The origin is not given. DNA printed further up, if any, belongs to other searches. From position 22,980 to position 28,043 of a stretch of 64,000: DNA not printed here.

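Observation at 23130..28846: Giant XPD - RQC/HRDC - RecQ - ComF(PRTase) fusion ORF translationally coupled to DprA in an archaeon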

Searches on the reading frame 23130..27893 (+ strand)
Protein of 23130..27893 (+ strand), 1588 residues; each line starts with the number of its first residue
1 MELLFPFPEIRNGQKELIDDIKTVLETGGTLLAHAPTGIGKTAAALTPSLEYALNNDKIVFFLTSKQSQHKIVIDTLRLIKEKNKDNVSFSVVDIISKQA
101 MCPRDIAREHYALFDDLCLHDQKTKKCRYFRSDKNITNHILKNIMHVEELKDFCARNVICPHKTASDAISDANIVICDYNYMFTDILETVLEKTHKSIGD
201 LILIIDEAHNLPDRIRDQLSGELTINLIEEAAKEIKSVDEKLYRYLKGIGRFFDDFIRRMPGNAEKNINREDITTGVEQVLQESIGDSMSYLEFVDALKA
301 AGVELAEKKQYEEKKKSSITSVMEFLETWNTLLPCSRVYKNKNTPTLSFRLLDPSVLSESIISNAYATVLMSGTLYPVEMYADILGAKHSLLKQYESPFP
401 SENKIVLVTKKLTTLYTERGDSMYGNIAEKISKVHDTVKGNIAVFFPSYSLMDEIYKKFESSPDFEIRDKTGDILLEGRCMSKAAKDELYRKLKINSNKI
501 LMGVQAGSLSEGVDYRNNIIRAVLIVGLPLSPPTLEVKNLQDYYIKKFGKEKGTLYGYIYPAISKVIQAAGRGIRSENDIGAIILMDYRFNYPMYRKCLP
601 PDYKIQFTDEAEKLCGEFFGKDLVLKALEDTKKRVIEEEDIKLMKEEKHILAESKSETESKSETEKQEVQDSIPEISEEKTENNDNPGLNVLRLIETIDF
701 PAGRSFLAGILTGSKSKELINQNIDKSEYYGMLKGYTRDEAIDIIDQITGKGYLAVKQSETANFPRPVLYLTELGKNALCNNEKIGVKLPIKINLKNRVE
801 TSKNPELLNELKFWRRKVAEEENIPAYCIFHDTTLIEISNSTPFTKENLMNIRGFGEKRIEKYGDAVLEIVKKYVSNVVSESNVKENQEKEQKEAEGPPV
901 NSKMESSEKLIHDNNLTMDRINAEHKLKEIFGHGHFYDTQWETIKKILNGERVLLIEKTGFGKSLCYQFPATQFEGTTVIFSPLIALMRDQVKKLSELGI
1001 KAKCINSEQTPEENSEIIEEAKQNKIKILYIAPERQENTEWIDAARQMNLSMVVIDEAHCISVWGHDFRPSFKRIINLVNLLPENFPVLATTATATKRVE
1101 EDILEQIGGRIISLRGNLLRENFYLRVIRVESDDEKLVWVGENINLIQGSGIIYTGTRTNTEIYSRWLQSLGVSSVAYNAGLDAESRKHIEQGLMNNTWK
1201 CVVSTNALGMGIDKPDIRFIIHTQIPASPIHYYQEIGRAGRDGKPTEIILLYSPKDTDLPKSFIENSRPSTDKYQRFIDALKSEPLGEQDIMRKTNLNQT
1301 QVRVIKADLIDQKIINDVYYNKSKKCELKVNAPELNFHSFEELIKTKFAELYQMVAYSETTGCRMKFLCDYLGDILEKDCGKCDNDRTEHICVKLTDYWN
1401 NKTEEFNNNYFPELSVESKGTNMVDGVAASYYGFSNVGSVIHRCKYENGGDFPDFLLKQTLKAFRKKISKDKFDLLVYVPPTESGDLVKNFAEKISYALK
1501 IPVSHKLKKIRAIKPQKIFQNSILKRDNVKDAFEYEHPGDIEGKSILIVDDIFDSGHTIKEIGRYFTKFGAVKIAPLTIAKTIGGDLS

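Call 6: search_protein_families(library=pfam, proteins=[window:23130-27893:+], max_evalue=0.01)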
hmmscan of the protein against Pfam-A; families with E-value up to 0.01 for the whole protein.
window:23130-27893:+ (1588 aa): 11 families
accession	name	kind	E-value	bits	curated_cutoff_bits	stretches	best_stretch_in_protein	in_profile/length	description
PF00270.35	DEAD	-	1.5e-37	129.4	26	2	938-1100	2-165/167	DEAD/DEAH box helicase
PF13307.12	Helicase_C_2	-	1e-35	123.7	25.3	1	433-600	3-164/170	Helicase C-terminal domain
PF00271.37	Helicase_C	-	2.2e-24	86.3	23.5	1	1147-1243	14-110/110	Helicase conserved C-terminal domain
PF06733.21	DEAD_2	-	2.1e-20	73.5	21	1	67-224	6-168/172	DEAD_2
PF00570.28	HRDC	-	2.6e-19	69.4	23.8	1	806-871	3-68/68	HRDC domain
PF06777.17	HBB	-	8.1e-14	52.1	30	1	278-418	49-190/190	Helical and beta-bridge domain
PF09382.16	RQC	-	5.5e-13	49.2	23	1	690-790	13-108/114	RQC domain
PF04851.21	ResIII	-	1.2e-12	48.4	22.5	2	936-1094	4-161/164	Type III restriction enzyme, res subunit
PF16124.10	RecQ_Zn_bind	-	1.2e-08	35.9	25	1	1344-1386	21-65/66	RecQ zinc-binding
PF00156.33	Pribosyltran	-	2.1e-08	34.1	26.3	1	1491-1574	43-118/158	Phosphoribosyl transferase domain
PF13401.12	AAA_22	-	0.00027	21.7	27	0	191-215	79-100/130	AAA domain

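Call 7: search_protein_families(library=ncbifam, proteins=[window:23130-27893:+], max_evalue=0.01)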
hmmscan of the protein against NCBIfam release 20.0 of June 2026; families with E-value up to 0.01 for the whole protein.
window:23130-27893:+ (1588 aa): 42 families (the best 25 are shown)
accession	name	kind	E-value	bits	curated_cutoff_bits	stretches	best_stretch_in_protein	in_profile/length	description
TIGR01389.1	recQ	equivalog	7.6e-146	486.9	640.2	3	926-1275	4-351/591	DNA helicase RecQ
NF008279.0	PRK11057.1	equivalog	1.1e-113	380.8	1015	2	920-1266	10-354/608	ATP-dependent DNA helicase RecQ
TIGR00614.1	recQ_fam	subfamily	1.9e-101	340.2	219.8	1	927-1271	3-349/470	RecQ family ATP-dependent DNA helicase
TIGR00604.1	rad3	subfamily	2.8e-78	264.2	246.95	2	317-600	391-686/706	DNA repair helicase (rad3)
NF041063.1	DpdF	equivalog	5.1e-57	194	550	1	918-1270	122-500/813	protein DpdF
NF053712.1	repair_DEAH_YoaA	equivalog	7.1e-35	120.8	680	2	154-596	172-606/630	DNA repair helicase YoaA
NF005981.0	PRK08074.1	equivalog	2.3e-33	115.2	789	2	385-597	696-902/931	ATP-dependent DNA helicase DinG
TIGR01407.1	dinG_rel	hypoth_equivalog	3.1e-32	111.7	547.7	2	168-598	413-862/889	putative DnaQ family exonuclease/DinG family helicase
NF008729.0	PRK11747.1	equivalog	5.1e-32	111.1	598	3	356-595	453-686/703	ATP-dependent DNA helicase DinG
TIGR04121.1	DEXH_lig_assoc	equivalog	3.6e-17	61.4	850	1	938-1250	16-355/804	ligase-associated DNA damage response DEXH box helicase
TIGR03817.1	DECH_helic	hypoth_equivalog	8.1e-17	60.7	874.1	2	1169-1251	300-382/742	helicase/secretion neighborhood putative DEAH-box helicase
NF005569.0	PRK07246.1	equivalog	6.1e-14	51.3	794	2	349-598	566-792/820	bifunctional DnaQ family exonuclease/ATP-dependent helicase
NF008394.0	PRK11192.1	equivalog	1e-11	44.4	507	1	1151-1261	250-360/441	ATP-dependent RNA helicase SrmB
NF041107.1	RQC_minor_1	subfamily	1.6e-10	40.9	115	1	691-777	10-92/173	RQC-minor-1 family DNA-binding protein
NF010338.0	PRK13767.1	equivalog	6.5e-10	37.9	849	1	1151-1241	288-384/877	ATP-dependent helicase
TIGR00201.1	comF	subfamily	9.2e-10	38.8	233.55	1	1438-1581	46-190/190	ComF family protein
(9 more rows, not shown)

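Call 8: search_protein_families(library=padloc, proteins=[window:23130-27893:+], max_evalue=0.01)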
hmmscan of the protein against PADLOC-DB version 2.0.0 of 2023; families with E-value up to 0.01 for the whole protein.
window:23130-27893:+ (1588 aa): 43 families (the best 25 are shown)
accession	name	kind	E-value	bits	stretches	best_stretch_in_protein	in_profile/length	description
PDLC03928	PsyrT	-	1.4e-267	887.6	1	920-1586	5-688/689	-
PDLC02861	DpdF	-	6.6e-132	438.9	3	919-1269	12-360/611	DpdF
PDLC02864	DpdF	-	2.3e-131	437.6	2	921-1283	8-369/610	DpdF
PDLC01439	typeIV_DinG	-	2.3e-104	348.1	2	4-601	11-554/575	CAS-IV-A; associated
PDLC02870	DpdF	-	2.6e-103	344.4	1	927-1388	5-468/534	DpdF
PDLC02865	DpdF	-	8.2e-80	266.9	2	926-1395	750-1218/1499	DpdF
PDLC02859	DpdF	-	1.3e-45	153.9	1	929-1245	94-418/545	DpdF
PDLC02863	DpdF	-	2.3e-45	153.4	2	1120-1271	23-173/488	DpdF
PDLC02855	DpdF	-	1.8e-40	136.9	1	958-1266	165-493/825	DpdF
PDLC02872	DpdF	-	8.3e-40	135.1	1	950-1266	175-519/859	DpdF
PDLC01089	C3a193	-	3.2e-38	129.7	1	953-1246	270-586/983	poss. alt. Cas3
PDLC02868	DpdF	-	2e-37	126.5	2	929-1105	332-515/1078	DpdF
PDLC02857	DpdF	-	2.6e-33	113.1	1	958-1282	204-569/911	DpdF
PDLC02867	DpdF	-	1.8e-27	94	1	952-1258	156-484/855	DpdF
PDLC02862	DpdF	-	1.4e-25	87.3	1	950-1253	135-464/811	DpdF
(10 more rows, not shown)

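Call 11: find_homologous_proteins(query=window:23130-27893:+, max_evalue=1e-20)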
Query window:23130-27893:+ (1588 aa): 331 proteins with E <= 1e-20 among 8000 candidates; the best 120 are listed.
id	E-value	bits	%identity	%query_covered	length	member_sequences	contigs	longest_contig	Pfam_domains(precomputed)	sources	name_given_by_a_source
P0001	0.0e+0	1896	97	55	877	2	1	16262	PF06733.22,PF09382.18,PF00270.36,PF00570.29,PF13307.13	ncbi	-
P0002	0.0e+0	1706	85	57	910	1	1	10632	PF06733.22,PF09382.18,PF00270.36,PF00570.29,PF13307.13,PF04851.22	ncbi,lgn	-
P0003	0.0e+0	1631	84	55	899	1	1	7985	PF06733.22,PF09382.18,PF00270.36,PF00570.29,PF13307.13,PF04851.22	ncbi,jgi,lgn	-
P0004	0.0e+0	1619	84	55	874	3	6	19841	PF06733.22,PF09382.18,PF00270.36,PF00570.29,PF13307.13,PF04851.22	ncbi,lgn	-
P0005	0.0e+0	1606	71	50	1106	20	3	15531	PF06733.22,PF09382.18,PF00270.36,PF00570.29,PF13307.13,PF04851.22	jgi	-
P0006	0.0e+0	1021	58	40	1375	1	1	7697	PF06733.22,PF00270.36,PF02985.29,PF00570.29,PF13307.13,PF14493.13,PF04851.22,PF09382.18,PF03130.23,PF22557.3,PF13513.13,PF13646.13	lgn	-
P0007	0.0e+0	1012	50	49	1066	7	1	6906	PF06733.22,PF09382.18,PF00270.36,PF00570.29,PF13307.13,PF14493.13,PF04851.22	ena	-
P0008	6.2e-271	920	51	50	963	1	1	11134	PF06733.22,PF09382.18,PF00270.36,PF00570.29,PF13307.13,PF14493.13,PF04851.22,PF11408.14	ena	-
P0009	2.8e-264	898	46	49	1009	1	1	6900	PF06733.22,PF09382.18,PF00270.36,PF00570.29,PF13307.13,PF14493.13,PF04851.22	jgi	-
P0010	1.4e-261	889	53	49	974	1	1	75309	PF06733.22,PF09382.18,PF00270.36,PF13307.13,PF14493.13,PF04851.22,PF22665.4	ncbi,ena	-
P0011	3.5e-260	884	53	49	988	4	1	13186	PF06733.22,PF09382.18,PF00270.36,PF13307.13,PF14493.13,PF04851.22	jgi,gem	-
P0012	8.1e-259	880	52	50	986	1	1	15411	PF06733.22,PF09382.18,PF00270.36,PF13307.13,PF14493.13,PF04851.22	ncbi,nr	ncbi:MAG: helicase C-terminal domain-containing protein [Candidatus Altiarchaeota archaeon]|nr:helic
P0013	5.1e-258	877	53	49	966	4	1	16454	PF06733.22,PF09382.18,PF00270.36,PF13307.13,PF14493.13,PF04851.22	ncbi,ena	-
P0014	1.5e-250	853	45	60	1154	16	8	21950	PF06733.22,PF09382.18,PF00270.36,PF00570.29,PF22557.3,PF13307.13,PF04851.22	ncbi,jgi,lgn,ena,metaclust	metaclust:\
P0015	2.0e-164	567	45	39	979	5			PF06733.22,PF00270.36,PF13307.13,PF13646.13,PF04851.22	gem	-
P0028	1.9e-83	299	44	21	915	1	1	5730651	PF09382.18,PF00270.36,PF00570.29,PF16124.11,PF04545.23,PF14493.13,PF00271.38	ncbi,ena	-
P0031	2.4e-60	222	36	22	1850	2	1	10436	PF00929.32,PF00270.36,PF13604.13,PF16124.11,PF13307.13,PF00271.38,PF04851.22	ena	-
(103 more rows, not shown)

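Call 12: find_encoding_contigs(protein=P0001, flank=10000, max_places=3)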
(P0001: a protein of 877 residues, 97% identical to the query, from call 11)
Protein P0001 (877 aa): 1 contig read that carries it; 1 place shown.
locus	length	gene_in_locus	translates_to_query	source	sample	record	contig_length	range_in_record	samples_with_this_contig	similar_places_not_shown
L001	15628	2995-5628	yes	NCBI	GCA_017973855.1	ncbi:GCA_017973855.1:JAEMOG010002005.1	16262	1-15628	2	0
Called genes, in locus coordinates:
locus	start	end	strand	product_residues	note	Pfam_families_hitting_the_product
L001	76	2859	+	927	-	PF00133:tRNA-synt_1, PF09334:tRNA-synt_1g, PF13603:tRNA-synt_1_2, PF09334:tRNA-synt_1g, PF01406:tRNA-synt_1e (weak), PF08264:Anticodon_1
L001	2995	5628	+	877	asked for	PF00270:DEAD (faint), PF06733:DEAD_2, PF13307:Helicase_C_2, PF09382:RQC, PF00570:HRDC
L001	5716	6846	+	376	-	PF00091:Tubulin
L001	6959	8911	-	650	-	PF00343:Phosphorylase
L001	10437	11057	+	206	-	PF01872:RibD_C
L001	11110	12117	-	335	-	-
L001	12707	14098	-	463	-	PF01523:PmbA_TldD_1st, PF19290:PmbA_TldD_2nd, PF19289:PmbA_TldD_3rd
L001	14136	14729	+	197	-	PF12804:NTP_transf_3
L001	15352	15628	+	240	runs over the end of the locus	-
